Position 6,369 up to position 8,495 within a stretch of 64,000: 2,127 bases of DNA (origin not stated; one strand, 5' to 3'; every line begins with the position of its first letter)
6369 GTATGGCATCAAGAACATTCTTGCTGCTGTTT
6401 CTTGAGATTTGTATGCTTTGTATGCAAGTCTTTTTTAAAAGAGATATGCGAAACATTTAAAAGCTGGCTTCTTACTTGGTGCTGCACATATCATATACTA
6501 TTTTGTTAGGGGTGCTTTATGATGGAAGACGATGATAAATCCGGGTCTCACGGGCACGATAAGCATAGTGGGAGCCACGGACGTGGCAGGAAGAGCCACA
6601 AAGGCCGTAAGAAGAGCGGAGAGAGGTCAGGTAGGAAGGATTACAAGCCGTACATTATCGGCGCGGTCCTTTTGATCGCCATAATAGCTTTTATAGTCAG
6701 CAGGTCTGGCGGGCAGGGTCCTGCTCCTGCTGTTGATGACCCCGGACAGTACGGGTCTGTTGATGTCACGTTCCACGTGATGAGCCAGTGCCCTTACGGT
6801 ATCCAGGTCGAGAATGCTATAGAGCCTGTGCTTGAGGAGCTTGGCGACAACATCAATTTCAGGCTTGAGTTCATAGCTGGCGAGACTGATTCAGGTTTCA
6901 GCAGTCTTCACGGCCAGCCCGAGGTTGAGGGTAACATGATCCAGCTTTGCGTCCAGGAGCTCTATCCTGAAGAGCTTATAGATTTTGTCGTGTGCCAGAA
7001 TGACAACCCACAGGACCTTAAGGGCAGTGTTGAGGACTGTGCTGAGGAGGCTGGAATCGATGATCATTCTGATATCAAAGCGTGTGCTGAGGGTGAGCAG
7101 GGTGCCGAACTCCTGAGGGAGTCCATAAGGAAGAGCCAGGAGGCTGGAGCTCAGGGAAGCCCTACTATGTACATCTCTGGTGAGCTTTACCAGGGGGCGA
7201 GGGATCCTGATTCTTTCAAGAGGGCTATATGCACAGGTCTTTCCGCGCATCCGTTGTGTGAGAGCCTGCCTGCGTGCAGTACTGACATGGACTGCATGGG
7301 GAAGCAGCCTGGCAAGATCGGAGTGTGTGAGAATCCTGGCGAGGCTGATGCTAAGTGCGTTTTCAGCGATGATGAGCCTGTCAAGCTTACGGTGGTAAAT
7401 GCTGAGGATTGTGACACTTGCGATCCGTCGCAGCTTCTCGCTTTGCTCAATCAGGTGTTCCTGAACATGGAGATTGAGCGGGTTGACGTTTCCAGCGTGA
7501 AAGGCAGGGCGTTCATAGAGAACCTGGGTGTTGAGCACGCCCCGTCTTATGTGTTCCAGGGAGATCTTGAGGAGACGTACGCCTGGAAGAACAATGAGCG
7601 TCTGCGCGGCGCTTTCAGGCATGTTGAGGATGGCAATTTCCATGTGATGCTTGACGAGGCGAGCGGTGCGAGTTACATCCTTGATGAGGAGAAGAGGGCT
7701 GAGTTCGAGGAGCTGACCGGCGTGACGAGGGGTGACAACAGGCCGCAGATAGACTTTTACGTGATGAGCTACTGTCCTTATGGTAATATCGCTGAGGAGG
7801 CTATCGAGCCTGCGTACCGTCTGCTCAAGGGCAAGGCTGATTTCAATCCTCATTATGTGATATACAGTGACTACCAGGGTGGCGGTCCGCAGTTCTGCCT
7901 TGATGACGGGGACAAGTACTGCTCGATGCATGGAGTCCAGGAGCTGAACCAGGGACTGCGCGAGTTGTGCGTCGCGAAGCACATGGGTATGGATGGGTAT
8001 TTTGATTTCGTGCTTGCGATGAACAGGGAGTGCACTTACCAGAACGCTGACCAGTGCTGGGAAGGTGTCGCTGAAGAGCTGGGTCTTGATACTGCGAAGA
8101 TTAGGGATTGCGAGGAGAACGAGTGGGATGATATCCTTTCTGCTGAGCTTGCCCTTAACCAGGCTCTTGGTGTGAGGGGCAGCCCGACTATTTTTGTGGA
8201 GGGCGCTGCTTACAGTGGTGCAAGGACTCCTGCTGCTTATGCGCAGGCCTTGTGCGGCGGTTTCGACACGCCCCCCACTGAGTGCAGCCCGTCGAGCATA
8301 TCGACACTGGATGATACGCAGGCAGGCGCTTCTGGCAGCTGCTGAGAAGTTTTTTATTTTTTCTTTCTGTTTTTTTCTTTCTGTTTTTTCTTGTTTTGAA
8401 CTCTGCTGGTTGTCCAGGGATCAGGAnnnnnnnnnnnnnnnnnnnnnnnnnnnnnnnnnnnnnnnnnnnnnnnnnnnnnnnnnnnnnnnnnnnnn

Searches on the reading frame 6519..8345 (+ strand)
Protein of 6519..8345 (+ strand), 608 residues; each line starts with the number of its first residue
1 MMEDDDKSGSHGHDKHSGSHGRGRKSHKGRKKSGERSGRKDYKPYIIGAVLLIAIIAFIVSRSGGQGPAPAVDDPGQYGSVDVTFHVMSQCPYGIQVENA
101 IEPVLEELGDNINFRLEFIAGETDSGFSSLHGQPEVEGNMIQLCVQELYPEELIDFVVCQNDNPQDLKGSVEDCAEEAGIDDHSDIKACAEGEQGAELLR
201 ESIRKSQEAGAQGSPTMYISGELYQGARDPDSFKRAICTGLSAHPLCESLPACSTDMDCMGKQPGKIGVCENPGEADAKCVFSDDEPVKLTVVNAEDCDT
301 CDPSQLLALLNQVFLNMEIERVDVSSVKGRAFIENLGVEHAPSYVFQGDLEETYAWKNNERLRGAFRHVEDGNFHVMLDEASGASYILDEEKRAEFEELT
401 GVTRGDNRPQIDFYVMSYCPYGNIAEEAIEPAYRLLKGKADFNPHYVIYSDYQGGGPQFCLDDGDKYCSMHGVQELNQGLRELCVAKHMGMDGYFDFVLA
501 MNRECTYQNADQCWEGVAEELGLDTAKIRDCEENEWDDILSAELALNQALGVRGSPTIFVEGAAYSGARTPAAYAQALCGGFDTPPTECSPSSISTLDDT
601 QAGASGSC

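Call 46: search_protein_families(library=pfam, proteins=[window:6519-8345:+], max_evalue=0.001)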
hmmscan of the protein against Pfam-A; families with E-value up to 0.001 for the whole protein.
window:6519-8345:+ (608 aa): 5 families
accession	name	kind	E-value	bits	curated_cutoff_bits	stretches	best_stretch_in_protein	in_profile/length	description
PF01323.26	DSBA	-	1.9e-16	60.8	25.6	2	166-237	120-190/191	DSBA-like thioredoxin domain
PF03227.22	GILT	-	1.3e-15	58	22.4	1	83-177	2-106/107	Gamma interferon inducible lysosomal thiol reductase (GILT)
PF25011.1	VSR_TRX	-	4.3e-10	40.1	27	1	458-579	70-208/208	Vacuolar sorting receptor thioredoxin-like domain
PF13462.12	Thioredoxin_4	-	4.4e-09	37.2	23.2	1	161-237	88-163/165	Thioredoxin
PF13192.12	Thioredoxin_3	-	0.00048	20.6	24.8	0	290-350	3-59/76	Thioredoxin domain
